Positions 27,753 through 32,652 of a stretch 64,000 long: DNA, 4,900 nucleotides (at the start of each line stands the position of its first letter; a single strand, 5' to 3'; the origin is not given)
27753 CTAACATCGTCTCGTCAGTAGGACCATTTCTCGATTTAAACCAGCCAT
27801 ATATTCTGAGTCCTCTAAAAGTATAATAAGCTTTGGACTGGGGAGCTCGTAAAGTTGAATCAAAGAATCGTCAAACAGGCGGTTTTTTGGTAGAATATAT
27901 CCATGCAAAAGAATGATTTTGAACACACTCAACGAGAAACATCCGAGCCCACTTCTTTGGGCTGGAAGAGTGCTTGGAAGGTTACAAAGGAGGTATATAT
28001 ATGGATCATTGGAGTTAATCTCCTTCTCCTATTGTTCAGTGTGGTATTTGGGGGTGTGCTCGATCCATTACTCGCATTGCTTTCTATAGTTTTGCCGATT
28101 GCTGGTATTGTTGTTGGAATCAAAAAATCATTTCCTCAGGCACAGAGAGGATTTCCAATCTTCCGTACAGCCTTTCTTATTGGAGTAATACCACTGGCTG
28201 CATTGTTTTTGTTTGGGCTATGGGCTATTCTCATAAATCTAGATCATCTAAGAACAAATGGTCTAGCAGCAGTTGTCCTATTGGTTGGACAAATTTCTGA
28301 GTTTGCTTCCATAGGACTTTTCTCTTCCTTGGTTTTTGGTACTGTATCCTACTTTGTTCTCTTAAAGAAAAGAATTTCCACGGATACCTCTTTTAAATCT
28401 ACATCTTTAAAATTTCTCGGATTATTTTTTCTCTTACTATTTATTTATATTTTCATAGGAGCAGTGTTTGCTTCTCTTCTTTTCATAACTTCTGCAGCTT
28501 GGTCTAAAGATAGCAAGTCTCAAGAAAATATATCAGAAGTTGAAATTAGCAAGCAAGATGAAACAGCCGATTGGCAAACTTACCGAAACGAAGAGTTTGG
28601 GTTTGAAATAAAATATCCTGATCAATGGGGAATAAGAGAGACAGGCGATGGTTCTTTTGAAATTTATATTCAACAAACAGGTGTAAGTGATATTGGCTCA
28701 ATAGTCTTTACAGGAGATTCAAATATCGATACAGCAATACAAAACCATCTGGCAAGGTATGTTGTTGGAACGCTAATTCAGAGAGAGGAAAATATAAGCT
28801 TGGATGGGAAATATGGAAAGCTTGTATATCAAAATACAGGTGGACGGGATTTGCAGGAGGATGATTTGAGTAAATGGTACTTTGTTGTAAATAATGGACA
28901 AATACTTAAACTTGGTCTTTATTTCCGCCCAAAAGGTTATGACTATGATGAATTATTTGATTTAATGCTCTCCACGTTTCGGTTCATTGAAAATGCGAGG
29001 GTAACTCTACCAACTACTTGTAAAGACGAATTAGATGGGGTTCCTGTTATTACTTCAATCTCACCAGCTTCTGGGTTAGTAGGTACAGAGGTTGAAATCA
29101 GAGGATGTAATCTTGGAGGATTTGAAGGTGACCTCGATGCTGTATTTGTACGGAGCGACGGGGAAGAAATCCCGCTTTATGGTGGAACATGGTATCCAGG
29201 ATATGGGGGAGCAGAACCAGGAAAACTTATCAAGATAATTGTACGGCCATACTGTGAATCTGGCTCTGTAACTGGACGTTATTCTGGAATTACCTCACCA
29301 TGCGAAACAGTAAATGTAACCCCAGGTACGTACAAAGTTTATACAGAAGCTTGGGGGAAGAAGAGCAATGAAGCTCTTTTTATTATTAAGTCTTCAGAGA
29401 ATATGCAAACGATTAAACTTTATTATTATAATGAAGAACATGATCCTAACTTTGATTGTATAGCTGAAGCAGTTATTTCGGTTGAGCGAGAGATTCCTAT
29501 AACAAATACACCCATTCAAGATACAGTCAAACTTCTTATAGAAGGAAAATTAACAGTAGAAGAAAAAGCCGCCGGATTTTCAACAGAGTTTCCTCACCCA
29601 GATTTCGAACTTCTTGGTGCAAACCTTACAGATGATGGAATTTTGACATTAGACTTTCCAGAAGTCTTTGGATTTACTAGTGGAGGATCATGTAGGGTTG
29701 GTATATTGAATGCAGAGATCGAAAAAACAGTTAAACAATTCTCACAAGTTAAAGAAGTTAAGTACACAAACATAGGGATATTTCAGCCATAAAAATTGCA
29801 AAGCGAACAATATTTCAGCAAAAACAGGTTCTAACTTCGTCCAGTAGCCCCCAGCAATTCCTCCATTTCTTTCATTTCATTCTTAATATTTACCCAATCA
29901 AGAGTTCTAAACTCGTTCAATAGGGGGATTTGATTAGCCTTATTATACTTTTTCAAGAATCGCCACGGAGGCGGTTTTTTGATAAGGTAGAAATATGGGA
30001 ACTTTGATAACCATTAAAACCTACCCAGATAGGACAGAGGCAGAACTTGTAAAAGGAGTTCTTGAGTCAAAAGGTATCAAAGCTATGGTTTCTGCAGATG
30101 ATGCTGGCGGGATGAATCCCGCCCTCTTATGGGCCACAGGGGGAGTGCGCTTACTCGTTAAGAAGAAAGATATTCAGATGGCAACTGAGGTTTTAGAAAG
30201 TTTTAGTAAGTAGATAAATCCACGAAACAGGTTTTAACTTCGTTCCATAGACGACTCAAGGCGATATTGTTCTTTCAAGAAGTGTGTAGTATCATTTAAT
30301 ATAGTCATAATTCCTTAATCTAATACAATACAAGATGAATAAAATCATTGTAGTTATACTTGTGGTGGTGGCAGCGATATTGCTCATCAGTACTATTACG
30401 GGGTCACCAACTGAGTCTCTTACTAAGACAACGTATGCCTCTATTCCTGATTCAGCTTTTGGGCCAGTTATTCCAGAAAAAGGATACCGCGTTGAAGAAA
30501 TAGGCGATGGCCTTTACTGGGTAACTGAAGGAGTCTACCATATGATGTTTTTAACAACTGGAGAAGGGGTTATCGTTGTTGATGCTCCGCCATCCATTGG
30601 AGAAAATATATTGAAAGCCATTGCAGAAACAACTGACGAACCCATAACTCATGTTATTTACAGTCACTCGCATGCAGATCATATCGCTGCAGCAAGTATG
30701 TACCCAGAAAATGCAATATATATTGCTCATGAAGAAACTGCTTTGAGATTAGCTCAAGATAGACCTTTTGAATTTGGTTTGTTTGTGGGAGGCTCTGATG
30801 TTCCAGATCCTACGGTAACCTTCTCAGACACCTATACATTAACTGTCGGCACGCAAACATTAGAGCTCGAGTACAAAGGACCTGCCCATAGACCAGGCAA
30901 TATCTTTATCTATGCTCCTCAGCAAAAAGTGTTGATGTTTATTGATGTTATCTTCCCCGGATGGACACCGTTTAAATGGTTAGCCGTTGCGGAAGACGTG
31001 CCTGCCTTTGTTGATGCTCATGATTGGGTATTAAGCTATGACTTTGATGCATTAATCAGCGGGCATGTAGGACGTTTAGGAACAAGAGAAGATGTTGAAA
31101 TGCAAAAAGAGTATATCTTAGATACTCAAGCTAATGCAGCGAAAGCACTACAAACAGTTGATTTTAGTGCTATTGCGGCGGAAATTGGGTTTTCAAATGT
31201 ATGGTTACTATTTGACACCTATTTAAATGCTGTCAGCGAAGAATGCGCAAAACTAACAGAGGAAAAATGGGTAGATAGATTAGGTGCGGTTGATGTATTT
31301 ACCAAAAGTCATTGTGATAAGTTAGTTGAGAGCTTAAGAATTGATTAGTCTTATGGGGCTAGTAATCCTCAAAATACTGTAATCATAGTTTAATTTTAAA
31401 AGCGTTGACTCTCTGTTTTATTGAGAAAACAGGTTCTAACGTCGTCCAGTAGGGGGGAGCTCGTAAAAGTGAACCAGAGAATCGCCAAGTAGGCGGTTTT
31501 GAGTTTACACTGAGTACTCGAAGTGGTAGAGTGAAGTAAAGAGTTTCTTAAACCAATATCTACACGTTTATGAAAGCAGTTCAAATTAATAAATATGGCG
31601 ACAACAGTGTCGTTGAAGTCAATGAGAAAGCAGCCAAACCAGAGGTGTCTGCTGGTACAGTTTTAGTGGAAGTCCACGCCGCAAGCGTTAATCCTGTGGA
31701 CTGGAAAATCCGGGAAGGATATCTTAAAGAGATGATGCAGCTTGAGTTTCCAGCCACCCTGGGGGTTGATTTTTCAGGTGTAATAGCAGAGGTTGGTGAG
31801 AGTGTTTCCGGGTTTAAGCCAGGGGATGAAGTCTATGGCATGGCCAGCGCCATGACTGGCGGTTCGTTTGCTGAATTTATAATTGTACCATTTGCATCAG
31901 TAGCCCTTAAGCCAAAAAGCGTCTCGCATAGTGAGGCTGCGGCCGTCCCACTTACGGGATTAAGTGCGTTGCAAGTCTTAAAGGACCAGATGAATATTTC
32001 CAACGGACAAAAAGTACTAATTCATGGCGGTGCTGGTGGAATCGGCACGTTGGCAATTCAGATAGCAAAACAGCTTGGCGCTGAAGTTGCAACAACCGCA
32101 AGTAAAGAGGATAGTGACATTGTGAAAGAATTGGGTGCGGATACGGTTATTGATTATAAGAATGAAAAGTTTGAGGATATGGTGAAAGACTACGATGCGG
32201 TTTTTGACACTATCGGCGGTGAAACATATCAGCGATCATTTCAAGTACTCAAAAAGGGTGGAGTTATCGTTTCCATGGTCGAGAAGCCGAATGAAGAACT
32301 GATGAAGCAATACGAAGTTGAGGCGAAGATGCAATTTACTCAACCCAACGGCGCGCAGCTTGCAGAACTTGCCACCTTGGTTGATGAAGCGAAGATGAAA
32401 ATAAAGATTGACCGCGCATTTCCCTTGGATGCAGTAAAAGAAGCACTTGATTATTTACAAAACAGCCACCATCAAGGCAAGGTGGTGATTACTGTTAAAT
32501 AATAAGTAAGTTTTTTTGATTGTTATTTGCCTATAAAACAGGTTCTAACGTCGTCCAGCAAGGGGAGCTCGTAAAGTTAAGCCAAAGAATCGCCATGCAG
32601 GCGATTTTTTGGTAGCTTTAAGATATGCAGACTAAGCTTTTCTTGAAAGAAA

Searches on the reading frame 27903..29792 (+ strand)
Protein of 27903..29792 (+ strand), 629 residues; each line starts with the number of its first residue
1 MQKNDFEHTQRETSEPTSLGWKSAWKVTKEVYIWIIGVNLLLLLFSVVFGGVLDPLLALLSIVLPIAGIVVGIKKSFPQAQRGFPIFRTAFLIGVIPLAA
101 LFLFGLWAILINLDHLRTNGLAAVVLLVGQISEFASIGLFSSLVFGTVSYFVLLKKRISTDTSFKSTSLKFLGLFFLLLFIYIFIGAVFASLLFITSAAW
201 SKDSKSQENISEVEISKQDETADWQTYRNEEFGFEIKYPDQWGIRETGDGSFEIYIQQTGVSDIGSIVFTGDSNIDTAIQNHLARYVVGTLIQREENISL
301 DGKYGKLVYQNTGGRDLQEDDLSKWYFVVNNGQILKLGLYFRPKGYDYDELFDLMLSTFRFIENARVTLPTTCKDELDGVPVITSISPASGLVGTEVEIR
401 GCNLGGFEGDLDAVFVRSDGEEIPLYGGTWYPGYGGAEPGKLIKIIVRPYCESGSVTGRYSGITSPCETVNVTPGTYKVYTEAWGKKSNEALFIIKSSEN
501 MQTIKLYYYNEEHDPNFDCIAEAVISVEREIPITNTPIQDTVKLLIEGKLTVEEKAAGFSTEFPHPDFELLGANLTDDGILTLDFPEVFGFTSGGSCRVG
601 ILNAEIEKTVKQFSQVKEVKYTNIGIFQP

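Call 11: search_protein_families(library=pfam, proteins=[window:27903-29792:+], max_evalue=0.01)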
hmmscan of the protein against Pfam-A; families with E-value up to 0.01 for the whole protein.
window:27903-29792:+ (629 aa): 3 families
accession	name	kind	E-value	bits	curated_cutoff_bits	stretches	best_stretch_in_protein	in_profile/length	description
PF10646.14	Germane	-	5.4e-09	37.1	23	1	505-620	1-108/117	Sporulation and spore germination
PF18933.6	PsbP_2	-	0.00018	22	27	1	201-305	23-131/184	PsbP-like protein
PF01833.30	TIG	-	0.0011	19.4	20.9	1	381-408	1-30/84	IPT/TIG domain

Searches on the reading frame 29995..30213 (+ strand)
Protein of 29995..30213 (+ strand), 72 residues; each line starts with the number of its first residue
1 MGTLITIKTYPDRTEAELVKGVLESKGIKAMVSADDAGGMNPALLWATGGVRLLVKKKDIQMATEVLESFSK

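Call 12: search_protein_families(library=pfam, proteins=[window:29995-30213:+], max_evalue=0.01)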
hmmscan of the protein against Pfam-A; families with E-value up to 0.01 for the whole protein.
window:29995-30213:+ (72 aa): 1 family
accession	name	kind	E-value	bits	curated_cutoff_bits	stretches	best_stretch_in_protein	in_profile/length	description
PF09413.15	DUF2007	-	1e-07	32.4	25.7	1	9-70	6-65/66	Putative prokaryotic signal transducing protein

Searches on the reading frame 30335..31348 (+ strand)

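Call 11: search_protein_families(library=pfam, proteins=[window:30335-31348:+], max_evalue=0.01)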
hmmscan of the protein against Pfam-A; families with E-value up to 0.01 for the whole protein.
window:30335-31348:+ (337 aa): 2 families
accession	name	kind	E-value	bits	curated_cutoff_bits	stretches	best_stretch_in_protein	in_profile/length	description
PF00753.33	Lactamase_B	-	3.9e-14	53.5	22.7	1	66-216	4-161/196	Metallo-beta-lactamase superfamily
PF12706.13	Lactamase_B_2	-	2.6e-06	27.6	27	1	80-148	3-79/200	Beta-lactamase superfamily domain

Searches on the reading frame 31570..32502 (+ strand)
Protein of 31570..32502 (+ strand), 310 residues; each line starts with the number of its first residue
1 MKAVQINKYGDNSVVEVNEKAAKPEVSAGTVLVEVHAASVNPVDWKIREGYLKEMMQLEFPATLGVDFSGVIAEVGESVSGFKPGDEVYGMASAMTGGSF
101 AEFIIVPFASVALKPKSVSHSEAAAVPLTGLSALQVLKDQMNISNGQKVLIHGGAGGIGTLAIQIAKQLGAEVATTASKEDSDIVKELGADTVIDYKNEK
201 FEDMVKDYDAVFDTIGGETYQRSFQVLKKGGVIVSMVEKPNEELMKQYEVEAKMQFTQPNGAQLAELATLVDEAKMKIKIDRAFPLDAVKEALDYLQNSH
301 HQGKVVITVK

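Call 11: search_protein_families(library=pfam, proteins=[window:31570-32502:+], max_evalue=0.01)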
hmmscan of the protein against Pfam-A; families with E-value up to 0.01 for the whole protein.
window:31570-32502:+ (310 aa): 5 families
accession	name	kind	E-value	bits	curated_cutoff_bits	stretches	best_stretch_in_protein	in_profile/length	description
PF13602.12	ADH_zinc_N_2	-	5.3e-29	102.3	27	1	188-307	1-134/134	Zinc-binding dehydrogenase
PF00107.32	ADH_zinc_N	-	6.7e-19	68.6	31.8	1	157-236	1-88/129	Zinc-binding dehydrogenase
PF08240.17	ADH_N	-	9.8e-19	68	23.5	1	28-115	2-103/104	Alcohol dehydrogenase GroES-like domain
PF01262.27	AlaDh_PNT_C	-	0.00012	22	23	1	148-214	30-99/214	Alanine dehydrogenase/PNT, C-terminal domain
PF00208.27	ELFV_dehydrog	-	0.0094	16.1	23.4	0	135-210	20-94/241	Glutamate/Leucine/Phenylalanine/Valine dehydrogenase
